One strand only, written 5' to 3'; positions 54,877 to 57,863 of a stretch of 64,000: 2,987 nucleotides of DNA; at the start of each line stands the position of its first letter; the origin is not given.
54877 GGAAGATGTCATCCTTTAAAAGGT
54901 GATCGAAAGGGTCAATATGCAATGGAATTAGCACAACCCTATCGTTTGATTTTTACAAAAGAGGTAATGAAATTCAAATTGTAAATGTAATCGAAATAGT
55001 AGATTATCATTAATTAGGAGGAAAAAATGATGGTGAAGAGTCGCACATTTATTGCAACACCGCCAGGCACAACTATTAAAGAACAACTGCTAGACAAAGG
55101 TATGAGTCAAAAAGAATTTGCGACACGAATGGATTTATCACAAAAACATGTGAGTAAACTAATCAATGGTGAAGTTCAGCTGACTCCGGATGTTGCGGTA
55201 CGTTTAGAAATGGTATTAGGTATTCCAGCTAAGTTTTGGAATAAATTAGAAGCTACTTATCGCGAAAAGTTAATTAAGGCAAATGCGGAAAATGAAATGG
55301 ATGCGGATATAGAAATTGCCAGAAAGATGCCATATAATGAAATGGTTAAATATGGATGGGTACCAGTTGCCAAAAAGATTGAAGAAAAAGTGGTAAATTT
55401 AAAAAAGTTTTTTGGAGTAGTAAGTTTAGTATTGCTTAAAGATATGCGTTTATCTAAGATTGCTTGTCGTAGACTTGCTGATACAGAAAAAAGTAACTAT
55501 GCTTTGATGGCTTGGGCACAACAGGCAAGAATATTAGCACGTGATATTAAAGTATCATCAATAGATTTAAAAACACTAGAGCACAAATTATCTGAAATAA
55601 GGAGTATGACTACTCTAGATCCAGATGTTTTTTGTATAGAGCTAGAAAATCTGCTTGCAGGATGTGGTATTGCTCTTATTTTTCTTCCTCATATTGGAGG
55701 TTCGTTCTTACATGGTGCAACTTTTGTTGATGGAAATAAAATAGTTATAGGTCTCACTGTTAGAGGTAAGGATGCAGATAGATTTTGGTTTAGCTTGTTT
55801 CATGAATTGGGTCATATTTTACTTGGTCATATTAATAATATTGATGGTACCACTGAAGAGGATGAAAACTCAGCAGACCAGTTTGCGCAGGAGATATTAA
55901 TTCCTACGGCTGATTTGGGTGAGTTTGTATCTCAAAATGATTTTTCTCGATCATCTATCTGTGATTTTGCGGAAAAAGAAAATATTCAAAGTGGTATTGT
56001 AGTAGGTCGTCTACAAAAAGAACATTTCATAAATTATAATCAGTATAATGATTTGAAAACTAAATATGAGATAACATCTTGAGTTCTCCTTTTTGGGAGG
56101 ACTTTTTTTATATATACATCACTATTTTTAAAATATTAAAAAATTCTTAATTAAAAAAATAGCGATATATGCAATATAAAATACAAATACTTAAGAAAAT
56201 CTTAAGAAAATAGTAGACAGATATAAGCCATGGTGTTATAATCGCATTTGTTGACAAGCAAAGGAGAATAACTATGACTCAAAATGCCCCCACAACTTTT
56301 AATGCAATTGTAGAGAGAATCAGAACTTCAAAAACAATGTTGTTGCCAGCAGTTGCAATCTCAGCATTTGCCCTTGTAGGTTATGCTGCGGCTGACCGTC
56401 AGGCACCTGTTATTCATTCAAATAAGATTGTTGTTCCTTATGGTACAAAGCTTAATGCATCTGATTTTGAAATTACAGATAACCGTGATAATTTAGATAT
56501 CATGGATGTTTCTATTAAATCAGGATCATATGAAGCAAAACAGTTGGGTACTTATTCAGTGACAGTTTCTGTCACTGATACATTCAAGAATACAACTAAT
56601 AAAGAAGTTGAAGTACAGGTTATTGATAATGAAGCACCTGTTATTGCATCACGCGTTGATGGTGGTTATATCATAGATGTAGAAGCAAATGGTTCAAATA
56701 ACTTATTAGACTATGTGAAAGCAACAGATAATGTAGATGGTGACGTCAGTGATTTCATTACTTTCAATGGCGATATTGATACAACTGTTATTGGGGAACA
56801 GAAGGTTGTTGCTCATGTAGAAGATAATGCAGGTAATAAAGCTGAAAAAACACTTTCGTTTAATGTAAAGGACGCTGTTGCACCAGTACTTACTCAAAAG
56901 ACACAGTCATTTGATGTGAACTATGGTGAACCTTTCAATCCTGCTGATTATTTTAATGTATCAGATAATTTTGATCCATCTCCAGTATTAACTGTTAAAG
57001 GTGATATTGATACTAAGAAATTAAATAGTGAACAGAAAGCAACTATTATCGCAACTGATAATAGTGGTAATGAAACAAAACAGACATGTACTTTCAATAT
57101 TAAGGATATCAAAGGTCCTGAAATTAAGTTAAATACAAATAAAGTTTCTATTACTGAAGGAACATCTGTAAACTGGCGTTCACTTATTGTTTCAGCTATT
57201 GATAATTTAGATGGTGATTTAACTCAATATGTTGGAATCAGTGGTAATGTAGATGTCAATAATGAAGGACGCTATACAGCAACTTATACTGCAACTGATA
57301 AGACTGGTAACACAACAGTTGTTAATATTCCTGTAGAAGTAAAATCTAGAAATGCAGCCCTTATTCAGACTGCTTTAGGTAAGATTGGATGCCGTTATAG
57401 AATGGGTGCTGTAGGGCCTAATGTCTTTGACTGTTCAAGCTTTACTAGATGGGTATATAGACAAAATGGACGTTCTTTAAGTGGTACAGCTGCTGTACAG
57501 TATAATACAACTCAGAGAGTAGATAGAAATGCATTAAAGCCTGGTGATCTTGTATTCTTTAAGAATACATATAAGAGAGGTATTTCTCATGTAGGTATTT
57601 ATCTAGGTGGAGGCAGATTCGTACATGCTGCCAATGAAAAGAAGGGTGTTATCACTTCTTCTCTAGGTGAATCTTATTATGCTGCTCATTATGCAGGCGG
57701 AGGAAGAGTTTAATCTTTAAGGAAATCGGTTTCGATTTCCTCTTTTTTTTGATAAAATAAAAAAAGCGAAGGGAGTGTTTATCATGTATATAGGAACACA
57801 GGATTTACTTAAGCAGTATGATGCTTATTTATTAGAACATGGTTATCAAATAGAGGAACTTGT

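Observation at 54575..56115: HigB toxin with a HigA antitoxin fused to an ImmA/IrrE zinc peptidase, inserted between duplicated terminator hairpins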

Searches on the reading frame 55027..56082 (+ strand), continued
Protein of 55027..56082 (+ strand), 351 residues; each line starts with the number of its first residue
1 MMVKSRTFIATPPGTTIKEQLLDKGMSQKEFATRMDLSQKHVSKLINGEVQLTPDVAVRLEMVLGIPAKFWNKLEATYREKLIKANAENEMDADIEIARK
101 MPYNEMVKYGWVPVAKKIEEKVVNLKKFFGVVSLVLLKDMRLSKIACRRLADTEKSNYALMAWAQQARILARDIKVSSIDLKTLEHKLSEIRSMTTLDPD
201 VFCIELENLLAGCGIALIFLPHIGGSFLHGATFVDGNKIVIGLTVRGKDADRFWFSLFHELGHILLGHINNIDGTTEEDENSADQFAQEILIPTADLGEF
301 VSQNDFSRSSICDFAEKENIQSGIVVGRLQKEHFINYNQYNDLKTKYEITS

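Call 41: get_annotated_region(hit=H20, flank=2500)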
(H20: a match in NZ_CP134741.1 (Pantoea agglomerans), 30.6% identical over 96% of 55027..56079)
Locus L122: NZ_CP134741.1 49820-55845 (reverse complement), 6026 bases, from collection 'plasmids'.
description: Pantoea agglomerans strain FC61912-B plasmid pFC61912-B_D, complete sequence
organism: Pantoea agglomerans (NCBI taxid 549)
taxonomy: Bacteria; Pseudomonadota; Gammaproteobacteria; Enterobacterales; Erwiniaceae; Pantoea; Pantoea agglomerans
host: -; source: cell culture,Water from creek adjacent to crop field; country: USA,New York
typing (MOB-suite, as given by PLSDB): non-mobilizable
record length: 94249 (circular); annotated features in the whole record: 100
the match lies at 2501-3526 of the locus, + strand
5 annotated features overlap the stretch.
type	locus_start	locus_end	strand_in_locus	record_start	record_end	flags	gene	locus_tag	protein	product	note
CDS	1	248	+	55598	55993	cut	-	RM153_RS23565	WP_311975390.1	ddrA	-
CDS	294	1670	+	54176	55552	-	-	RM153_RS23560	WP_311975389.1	hypothetical protein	-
CDS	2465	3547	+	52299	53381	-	-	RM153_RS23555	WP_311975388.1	ImmA/IrrE family metallo-endopeptidase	-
CDS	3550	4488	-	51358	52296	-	-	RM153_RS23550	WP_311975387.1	hypothetical protein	-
CDS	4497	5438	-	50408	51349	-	-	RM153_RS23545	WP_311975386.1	thymidylate synthase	GO:0006231 - dTMP biosynthetic process [Evidence IEA]; GO:0032259 - methylation [Evidence IEA]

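Call 43: search_protein_representatives(protein=window:55027-56079:+)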
Query: 351 residues. Proteins with E-value up to 0.001 (for the whole library): 7975; up to 1e-10: 3376; up to 1e-30: 1105. The best 150 are listed.
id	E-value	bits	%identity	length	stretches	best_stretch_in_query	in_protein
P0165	2.9e-142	490.4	63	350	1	2-349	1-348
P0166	3.8e-120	417.7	55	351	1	3-350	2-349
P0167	6.2e-115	400.6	53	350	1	2-349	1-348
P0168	1.9e-105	369.4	50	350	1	1-348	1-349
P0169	1.6e-103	363.1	49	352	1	4-348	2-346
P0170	9.3e-103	360.6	55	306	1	3-293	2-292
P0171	3.9e-101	355.3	48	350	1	2-347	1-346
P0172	1.8e-95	336.6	49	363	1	1-346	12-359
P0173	1.6e-94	333.5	45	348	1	6-345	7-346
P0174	1.2e-92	327.3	58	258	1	91-347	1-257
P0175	1.4e-92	327.1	46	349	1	4-347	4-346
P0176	2.7e-91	322.9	46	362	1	6-347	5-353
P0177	4.9e-91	322.0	47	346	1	1-345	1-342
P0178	2.0e-88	313.5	45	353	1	5-349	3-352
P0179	2.3e-88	313.3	48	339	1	2-338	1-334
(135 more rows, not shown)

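Call 56: search_protein_families(library=phrogs, proteins=[window:55027-56079:+], max_evalue=0.001)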
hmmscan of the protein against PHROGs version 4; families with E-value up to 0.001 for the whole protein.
window:55027-56079:+ (351 aa): 16 families
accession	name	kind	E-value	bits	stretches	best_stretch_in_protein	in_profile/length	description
phrog_2439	-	transcription regulation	7.4e-35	121.5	1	13-347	8-295/367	transcriptional regulator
phrog_1381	-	moron, auxiliary metabolic gene and host takeover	1.9e-14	54.6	1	2-96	2-97/264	plasmid antitoxin with HTH domain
phrog_87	-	other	1.8e-12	48.5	1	205-341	42-173/227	metallo-protease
phrog_3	-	transcription regulation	2.7e-10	41.6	1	10-107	86-174/430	transcriptional repressor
phrog_1914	-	unknown function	1.6e-08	35.5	1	214-302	55-152/222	-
phrog_8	-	transcription regulation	3.7e-07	30.9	1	21-113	166-248/346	transcriptional regulator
phrog_19315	-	unknown function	1.6e-06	28.4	1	248-337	90-196/348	-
phrog_18577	-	unknown function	2e-06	28.2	1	165-281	98-214/332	-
phrog_1373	-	transcription regulation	5.6e-06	27.4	1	17-70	68-121/166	transcriptional regulator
phrog_1468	-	transcription regulation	1.5e-05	25.6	1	14-49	9-44/67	transcriptional repressor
phrog_4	-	transcription regulation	2.6e-05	24.4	1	17-114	141-216/400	transcriptional repressor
phrog_2328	-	transcription regulation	4.7e-05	24.2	1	22-68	25-71/128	transcriptional repressor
phrog_925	-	DNA, RNA and nucleotide metabolism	9.5e-05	23.1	1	17-51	9-43/67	HTH DNA binding protein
phrog_6831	-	transcription regulation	0.00015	22.7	1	19-60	12-54/68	transcriptional regulator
phrog_4779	-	transcription regulation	0.00017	23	1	16-51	6-41/98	transcriptional regulator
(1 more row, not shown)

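Call 62: find_related_loci(query=A1, collection=viral_contigs, flank=3000)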
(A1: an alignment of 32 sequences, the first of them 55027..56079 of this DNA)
Query A1 (351 aa) in viral_contigs; peptide patterns used: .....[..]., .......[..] (x = any residue, [..] = any of these).
132 stretches matched a pattern; 43 encode a relative of the query (tblastn E <= 1e-3); 43 distinct loci.
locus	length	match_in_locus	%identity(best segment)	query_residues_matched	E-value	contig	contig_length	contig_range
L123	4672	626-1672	66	2-350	2e-162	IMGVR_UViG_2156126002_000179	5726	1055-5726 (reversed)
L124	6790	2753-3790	66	2-347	8e-160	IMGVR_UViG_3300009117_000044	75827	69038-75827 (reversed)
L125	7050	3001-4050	64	2-351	2e-158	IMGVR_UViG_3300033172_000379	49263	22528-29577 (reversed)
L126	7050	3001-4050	64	2-351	4e-158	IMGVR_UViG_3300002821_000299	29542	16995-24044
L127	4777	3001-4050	64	2-351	3e-159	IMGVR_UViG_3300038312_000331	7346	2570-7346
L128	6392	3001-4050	64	2-351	7e-155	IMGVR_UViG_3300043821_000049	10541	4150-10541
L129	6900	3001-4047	63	2-350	2e-153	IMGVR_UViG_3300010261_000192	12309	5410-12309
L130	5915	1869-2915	62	2-350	1e-153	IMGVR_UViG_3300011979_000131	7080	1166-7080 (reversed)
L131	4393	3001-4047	62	2-350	3e-156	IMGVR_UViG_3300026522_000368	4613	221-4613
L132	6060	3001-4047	61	2-350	6e-150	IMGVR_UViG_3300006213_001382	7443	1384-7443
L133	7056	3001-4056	63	1-351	9e-150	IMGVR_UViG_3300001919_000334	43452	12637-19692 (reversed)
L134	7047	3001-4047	60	2-350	1e-149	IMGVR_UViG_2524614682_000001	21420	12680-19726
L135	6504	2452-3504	62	2-351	5e-147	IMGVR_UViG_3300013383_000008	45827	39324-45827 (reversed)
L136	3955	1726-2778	62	2-351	3e-150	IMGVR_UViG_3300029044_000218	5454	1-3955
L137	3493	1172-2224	62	2-351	4e-151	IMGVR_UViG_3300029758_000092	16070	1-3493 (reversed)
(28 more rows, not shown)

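Call 64: predict_structure(alignment_id=A1)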
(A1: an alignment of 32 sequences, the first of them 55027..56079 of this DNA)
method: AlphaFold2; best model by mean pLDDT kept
length: 351 residues; sequences in the alignment: 32
mean_pLDDT: 81.8   pTM: 0.68
mean pLDDT of the five models: 81.8, 81.8, 80.3, 78.1, 77.3
residues with pLDDT >= 90: 123; 70-90: 160; 50-70: 50; < 50: 18
segments of 3 or more residues with pLDDT < 50: 1-5, 143-151
pLDDT, mean of each block of 10 residues (from residue 1): 48 75 85 85 76 81 85 74 59 87 86 92 90 76 49 63 85 92 96 91 93 93 63 85 72 89 87 74 93 95 96 95 93 91 74 42
secondary structure, 60 per line:
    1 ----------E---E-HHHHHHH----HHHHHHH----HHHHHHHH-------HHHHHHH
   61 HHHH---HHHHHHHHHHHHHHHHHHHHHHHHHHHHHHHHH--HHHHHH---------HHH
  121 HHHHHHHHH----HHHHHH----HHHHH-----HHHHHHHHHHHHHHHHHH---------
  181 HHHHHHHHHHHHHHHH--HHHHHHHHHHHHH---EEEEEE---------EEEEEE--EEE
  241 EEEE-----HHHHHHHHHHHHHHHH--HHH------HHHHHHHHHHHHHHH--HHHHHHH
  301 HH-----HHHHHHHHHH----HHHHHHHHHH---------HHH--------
elements in order: H17-23 H28-34 H39-46 H54-64 H68-100 H103-108 H118-129 H134-139 H144-148 H154-171 H181-196 H199-211 E215-220 E230-235 E238-244 H250-265 H277-291 H294-302 H308-317 H322-331

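Call 66: fold_search(model_id=the predicted structure, library=pdb)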
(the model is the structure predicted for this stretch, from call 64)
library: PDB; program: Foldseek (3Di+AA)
matches with E <= 10: 527; with E <= 0.001: 2
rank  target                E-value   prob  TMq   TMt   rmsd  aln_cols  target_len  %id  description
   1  7t5t                  3.9e-04  1.00  0.27  0.33   6.6       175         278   16  Structure of Thauera sp. K11 CapP (released 2022-09-14)
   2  8sln_A                8.6e-04  1.00  0.25  0.34   7.2       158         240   20  Crystal structure of Deinococcus geothermalis PprI complexed with ssDNA (released 2024-03-13)
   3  2ict                  2.1e-03  1.00  0.19  0.66   1.6        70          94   28  Crystal structure of the bacterial antitoxin HigA from Escherichia coli at pH 8.5. Northeast Structural Genomics TARGET  (released 2006-09-26)
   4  2icp                  3.2e-03  1.00  0.19  0.69   1.8        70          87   28  Crystal structure of the bacterial antitoxin HigA from Escherichia coli at pH 4.0. Northeast Structural Genomics Consort (released 2006-09-26)
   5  4mct_A                3.4e-03  1.00  0.19  0.64   4.6        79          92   32  P. vulgaris HIGBA structure, crystal form 1 (released 2013-12-11)
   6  9chn_C                3.7e-03  1.00  0.18  0.68   1.7        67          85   31  P. vulgaris trimeric HigBA- operator 2 DNA (released 2025-07-02)
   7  3dti                  3.7e-03  1.00  0.24  0.32   7.6       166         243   18  Crystal structure of the IRRE protein, a central regulator of DNA damage repair in deinococcaceae (released 2009-02-10)
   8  6chv_C                4.4e-03  1.00  0.20  0.70   3.8        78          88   31  Proteus vulgaris HigA antitoxin bound to DNA (released 2019-02-27)
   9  6cf1_B                4.6e-03  1.00  0.18  0.61   2.1        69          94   30  Proteus vulgaris HigA antitoxin structure (released 2019-02-27)
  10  6chv_A                4.9e-03  1.00  0.19  0.67   1.7        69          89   30  Proteus vulgaris HigA antitoxin bound to DNA (released 2019-02-27)
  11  4mct_C                5.1e-03  1.00  0.19  0.63   4.6        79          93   32  P. vulgaris HIGBA structure, crystal form 1 (released 2013-12-11)
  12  9chn_A                5.1e-03  1.00  0.19  0.61   4.6        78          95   32  P. vulgaris trimeric HigBA- operator 2 DNA (released 2025-07-02)
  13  6chv_G                5.4e-03  1.00  0.19  0.66   1.6        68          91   31  Proteus vulgaris HigA antitoxin bound to DNA (released 2019-02-27)
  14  9chl_A                5.4e-03  1.00  0.20  0.60   4.6        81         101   31  P. vulgaris tetrameric HigBA- operator 2 DNA (released 2025-07-02)
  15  3trb_A                6.0e-03  1.00  0.19  0.63   3.1        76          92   24  Structure of an addiction module antidote protein of a HigA (higA) family from Coxiella burnetii (released 2011-09-28)
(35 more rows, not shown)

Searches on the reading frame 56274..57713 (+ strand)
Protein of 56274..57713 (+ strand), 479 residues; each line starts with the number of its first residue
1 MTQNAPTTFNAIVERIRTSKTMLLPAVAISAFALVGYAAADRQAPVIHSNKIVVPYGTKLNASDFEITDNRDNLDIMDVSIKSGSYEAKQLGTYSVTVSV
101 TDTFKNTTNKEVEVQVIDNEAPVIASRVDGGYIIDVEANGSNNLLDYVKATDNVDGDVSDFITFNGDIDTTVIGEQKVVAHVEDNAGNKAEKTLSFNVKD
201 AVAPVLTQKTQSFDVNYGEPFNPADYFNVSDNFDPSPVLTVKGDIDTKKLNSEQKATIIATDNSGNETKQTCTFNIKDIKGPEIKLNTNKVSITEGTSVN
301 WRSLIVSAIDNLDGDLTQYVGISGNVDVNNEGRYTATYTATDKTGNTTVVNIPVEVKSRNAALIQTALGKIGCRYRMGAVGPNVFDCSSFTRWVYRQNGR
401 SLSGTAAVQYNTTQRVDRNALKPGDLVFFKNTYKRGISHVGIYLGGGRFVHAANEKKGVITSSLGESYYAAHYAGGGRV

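Call 3: search_protein_families(library=pfam, proteins=[window:56274-57713:+], max_evalue=0.01)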
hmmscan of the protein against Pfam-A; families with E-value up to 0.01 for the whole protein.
window:56274-57713:+ (479 aa): 10 families
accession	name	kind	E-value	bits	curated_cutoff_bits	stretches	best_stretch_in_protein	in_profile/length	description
PF00877.26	NLPC_P60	-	4.3e-27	94.6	23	1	372-475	1-102/105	NlpC/P60 family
PF16403.11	Bact_surface_Ig-like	-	1.3e-21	76.8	27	3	289-355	7-70/71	Bacterial surface protein, Ig-like domain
PF19077.6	Big_13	-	5e-05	24.2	27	0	174-198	75-100/102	Bacterial Ig-like domain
PF02494.22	HYR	-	5.5e-05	23.9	21.7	0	118-198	2-79/81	HYR domain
PF05345.18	He_PIG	-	0.00025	21.9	24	0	83-116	62-95/96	Putative Ig domain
PF13750.12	Big_3_3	-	0.00033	20.8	27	0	88-133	11-56/157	Bacterial Ig-like domain (group 3)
PF05257.22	CHAP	-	0.0006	20.7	26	1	386-442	10-65/81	CHAP domain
PF20164.4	GspA_SrpA_N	-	0.00095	20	27.4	0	327-361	82-116/117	GspA/SrpA SigLec-like domain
PF15418.12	DUF4625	-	0.0038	18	27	0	330-355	104-129/131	Domain of unknown function (DUF4625)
PF04970.19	LRAT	-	0.0056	17.4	24.3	0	421-460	3-39/120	Lecithin retinol acyltransferase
